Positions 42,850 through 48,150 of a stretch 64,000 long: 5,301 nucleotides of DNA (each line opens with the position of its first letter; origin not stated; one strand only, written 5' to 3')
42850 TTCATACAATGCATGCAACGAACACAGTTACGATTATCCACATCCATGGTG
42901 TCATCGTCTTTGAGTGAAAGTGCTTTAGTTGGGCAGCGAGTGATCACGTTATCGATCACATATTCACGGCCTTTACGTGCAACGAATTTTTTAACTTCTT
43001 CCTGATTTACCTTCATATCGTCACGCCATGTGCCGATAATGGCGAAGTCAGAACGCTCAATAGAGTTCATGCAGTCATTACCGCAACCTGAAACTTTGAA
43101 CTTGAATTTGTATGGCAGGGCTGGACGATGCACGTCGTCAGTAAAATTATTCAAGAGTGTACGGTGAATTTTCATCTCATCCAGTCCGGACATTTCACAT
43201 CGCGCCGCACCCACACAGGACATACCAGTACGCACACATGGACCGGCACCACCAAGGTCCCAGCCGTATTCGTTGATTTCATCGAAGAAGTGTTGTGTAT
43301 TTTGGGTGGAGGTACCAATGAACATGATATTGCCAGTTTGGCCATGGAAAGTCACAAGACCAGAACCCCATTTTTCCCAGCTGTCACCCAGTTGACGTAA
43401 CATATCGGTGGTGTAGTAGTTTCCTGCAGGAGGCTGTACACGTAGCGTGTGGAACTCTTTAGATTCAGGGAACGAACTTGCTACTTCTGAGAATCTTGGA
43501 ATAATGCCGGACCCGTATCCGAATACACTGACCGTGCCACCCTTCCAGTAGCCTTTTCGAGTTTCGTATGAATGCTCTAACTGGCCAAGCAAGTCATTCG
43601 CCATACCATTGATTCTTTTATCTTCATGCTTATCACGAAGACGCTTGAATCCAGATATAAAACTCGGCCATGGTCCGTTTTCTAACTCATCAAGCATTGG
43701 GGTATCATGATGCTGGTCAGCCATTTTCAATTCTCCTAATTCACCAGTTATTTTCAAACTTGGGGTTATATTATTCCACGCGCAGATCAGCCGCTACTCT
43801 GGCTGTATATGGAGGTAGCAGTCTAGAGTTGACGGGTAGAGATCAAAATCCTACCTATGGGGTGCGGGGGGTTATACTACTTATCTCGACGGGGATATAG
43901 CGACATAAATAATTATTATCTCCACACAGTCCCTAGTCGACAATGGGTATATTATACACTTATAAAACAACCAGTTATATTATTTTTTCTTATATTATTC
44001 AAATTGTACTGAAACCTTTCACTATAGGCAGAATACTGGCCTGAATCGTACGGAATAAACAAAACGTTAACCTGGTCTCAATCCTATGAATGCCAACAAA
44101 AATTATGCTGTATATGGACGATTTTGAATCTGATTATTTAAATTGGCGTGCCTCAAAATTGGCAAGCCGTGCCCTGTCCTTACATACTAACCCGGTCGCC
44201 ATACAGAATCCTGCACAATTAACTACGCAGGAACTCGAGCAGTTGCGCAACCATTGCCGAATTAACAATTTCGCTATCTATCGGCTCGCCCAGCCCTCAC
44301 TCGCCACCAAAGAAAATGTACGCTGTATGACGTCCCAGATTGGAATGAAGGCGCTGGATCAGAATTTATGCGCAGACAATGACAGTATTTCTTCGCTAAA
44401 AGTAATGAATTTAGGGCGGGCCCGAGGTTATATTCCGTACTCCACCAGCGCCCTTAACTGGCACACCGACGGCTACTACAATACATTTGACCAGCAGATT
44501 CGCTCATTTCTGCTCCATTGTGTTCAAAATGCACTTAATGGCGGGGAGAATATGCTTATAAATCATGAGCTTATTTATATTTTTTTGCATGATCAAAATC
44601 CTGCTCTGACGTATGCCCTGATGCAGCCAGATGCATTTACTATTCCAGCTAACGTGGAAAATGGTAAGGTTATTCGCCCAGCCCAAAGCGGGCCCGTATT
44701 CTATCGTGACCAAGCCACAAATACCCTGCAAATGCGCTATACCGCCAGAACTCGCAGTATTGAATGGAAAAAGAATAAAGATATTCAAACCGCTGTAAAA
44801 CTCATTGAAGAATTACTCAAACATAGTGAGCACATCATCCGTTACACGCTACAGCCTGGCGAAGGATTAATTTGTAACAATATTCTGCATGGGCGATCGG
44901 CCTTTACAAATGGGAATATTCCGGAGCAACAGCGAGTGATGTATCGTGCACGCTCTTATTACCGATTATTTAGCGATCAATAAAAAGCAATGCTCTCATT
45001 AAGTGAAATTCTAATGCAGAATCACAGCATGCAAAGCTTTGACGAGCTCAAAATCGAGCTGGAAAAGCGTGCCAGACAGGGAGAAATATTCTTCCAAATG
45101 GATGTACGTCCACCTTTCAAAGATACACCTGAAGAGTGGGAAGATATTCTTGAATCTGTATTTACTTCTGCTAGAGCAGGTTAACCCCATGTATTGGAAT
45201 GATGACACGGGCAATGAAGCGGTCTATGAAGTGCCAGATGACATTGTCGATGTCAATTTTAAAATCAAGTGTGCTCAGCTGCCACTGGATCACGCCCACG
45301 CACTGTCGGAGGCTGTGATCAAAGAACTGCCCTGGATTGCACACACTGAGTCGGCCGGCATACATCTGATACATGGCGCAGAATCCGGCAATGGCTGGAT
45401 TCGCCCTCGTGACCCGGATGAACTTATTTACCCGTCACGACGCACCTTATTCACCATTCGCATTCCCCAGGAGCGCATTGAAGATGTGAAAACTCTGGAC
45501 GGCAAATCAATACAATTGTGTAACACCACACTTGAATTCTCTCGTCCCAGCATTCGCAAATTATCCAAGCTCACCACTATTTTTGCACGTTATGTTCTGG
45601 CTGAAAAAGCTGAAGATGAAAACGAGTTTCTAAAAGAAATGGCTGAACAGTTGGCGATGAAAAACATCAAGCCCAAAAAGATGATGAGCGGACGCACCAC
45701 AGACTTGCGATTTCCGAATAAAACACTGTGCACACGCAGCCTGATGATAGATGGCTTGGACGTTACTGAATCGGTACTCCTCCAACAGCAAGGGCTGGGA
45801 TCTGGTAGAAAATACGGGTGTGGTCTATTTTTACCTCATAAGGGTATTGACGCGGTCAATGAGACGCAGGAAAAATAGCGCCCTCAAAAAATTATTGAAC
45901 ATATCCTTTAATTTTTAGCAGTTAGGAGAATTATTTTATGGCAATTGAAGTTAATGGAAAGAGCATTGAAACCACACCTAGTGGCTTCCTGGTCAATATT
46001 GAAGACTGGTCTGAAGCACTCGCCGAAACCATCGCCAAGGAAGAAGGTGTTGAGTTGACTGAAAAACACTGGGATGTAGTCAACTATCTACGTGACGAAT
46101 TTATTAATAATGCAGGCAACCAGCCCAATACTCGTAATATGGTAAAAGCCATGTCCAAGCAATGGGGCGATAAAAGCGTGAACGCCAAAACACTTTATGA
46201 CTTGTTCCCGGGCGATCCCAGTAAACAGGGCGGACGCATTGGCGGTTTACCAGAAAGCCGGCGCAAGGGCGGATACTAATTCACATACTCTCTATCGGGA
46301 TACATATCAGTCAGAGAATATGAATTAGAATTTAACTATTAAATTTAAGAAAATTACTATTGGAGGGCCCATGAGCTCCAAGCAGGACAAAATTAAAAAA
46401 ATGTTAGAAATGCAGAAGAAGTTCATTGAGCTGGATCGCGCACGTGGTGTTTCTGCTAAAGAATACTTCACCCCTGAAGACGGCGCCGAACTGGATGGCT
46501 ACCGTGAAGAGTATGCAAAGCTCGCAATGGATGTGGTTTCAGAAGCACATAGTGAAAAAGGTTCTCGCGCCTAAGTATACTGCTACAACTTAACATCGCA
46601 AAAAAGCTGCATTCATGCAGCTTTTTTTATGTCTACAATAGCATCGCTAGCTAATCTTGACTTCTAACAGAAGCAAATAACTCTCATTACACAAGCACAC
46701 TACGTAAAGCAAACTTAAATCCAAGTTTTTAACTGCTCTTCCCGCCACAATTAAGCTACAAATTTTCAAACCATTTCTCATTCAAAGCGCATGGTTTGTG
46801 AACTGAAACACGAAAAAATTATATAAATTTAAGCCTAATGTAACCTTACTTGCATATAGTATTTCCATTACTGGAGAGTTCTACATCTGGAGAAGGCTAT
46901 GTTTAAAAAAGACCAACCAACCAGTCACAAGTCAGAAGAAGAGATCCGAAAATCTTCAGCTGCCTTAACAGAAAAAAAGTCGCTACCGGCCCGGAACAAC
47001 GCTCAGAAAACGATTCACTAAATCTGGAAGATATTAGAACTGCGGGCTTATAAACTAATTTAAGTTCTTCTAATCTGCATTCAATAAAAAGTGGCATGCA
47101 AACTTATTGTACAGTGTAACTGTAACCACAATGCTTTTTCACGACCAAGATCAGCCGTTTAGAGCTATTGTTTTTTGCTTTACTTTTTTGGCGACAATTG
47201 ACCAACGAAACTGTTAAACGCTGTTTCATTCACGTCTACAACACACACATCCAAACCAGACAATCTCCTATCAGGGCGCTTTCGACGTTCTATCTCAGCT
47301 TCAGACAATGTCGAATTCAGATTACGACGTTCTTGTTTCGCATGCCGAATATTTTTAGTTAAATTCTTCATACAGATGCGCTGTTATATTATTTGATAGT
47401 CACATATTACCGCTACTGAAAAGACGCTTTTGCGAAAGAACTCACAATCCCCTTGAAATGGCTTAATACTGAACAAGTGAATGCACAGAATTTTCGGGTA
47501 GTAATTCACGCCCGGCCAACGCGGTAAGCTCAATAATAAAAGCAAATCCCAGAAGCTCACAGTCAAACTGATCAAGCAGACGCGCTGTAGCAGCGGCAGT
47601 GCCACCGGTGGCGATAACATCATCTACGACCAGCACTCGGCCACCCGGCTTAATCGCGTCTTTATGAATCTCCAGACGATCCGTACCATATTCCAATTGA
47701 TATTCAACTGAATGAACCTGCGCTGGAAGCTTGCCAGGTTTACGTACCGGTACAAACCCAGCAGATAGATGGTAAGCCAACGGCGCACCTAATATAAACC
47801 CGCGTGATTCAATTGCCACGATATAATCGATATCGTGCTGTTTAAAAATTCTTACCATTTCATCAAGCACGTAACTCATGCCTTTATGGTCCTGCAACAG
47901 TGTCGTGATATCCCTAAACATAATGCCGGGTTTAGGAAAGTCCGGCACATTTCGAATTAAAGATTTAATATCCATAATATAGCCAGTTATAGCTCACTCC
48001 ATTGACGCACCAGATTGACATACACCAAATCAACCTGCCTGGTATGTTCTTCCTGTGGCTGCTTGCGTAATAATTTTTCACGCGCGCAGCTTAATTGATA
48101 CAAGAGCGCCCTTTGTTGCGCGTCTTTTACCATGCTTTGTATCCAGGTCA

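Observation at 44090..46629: Compact five-gene operon divergent from dsrA: TauD-like dioxygenase, 64-aa protein, orphan Cas6/Cmx6-like RAMP, cysteine-less DsrC paralogue, 67-aa protein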

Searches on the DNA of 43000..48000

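Call 36: search_rna_families(source=window, start=43000, end=48000, threshold=evalue, max_evalue=1)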
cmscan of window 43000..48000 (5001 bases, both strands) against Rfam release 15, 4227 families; matches with E-value up to 1: 2.
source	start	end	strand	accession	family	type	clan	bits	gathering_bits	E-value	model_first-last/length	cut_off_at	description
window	46595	46662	-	RF02064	STnc370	Gene; sRNA;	-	33.1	54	0.096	1-71/71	no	Enterobacterial sRNA STnc370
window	46594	46672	-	RF02059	STnc50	Gene; sRNA;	-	26.9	55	0.2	1-84/84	no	Salmonella enterica sRNA STnc40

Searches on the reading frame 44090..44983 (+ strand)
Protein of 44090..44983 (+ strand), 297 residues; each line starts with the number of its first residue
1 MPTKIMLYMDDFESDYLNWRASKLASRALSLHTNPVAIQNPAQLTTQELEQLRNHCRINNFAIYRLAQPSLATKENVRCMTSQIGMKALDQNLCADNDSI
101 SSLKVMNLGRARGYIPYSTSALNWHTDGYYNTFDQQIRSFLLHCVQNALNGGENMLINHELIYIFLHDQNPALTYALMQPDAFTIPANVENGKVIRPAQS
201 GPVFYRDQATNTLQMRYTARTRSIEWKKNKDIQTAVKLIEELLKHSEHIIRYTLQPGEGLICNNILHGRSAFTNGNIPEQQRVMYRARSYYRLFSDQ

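Call 3: search_protein_families(library=pfam, proteins=[window:44090-44983:+], max_evalue=1)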
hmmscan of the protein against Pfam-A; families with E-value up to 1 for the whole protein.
window:44090-44983:+ (297 aa): 2 families
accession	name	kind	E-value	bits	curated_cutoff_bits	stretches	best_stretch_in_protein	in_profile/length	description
PF02668.22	TauD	-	6.6e-19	69.3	27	1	36-287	14-266/267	Taurine catabolism dioxygenase TauD, TfdA family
PF08943.16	CsiD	-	0.0028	17.4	27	1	114-290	129-293/294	CsiD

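Call 4: search_protein_families(library=ncbifam, proteins=[window:44090-44983:+], max_evalue=1)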
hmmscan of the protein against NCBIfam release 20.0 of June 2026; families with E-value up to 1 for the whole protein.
window:44090-44983:+ (297 aa): 3 families
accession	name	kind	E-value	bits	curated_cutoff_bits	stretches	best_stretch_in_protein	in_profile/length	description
TIGR02410.1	carnitine_TMLD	equivalog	2.8e-12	46.8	268.3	1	116-273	173-338/362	trimethyllysine dioxygenase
NF049936.1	TriMthamethphnDioxTmpA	equivalog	9.1e-11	41.2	400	1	117-274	180-338/366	2-trimethylaminoethylphosphonate dioxygenase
TIGR02409.1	carnitine_bodg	equivalog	3.3e-10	39.5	414.75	1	116-276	181-342/366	gamma-butyrobetaine dioxygenase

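Call 69: search_solved_structures(query=window:44090-44983:+, max_evalue=0.01, show_alignments=1)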
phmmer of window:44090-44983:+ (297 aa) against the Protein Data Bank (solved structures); distinct sequences matched with E-value up to 0.01: 2.
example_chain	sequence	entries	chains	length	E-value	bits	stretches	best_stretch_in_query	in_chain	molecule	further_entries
6npb_A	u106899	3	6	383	0.0016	20.6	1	116-274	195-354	TmpA, 2-trimethylaminoethylphosphonate hydroxylase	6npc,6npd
7n7v_A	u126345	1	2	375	0.0038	19.4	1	140-278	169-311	Predicted hydroxylase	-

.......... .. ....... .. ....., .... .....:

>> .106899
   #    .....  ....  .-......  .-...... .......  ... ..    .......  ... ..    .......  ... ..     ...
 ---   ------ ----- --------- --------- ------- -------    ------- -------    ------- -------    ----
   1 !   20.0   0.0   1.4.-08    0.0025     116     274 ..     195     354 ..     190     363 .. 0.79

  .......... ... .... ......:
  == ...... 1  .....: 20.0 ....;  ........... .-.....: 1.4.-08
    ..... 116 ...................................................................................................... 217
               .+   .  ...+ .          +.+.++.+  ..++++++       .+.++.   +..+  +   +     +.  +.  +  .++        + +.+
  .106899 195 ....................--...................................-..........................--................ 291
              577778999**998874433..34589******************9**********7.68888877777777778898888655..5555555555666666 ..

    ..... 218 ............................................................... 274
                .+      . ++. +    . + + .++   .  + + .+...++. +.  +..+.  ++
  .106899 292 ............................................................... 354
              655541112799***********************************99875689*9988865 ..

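Call 98: search_protein_families(library=padloc, proteins=[window:44090-44983:+], max_evalue=0.01)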
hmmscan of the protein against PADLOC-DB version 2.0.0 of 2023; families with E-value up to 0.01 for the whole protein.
window:44090-44983:+ (297 aa): 0 families
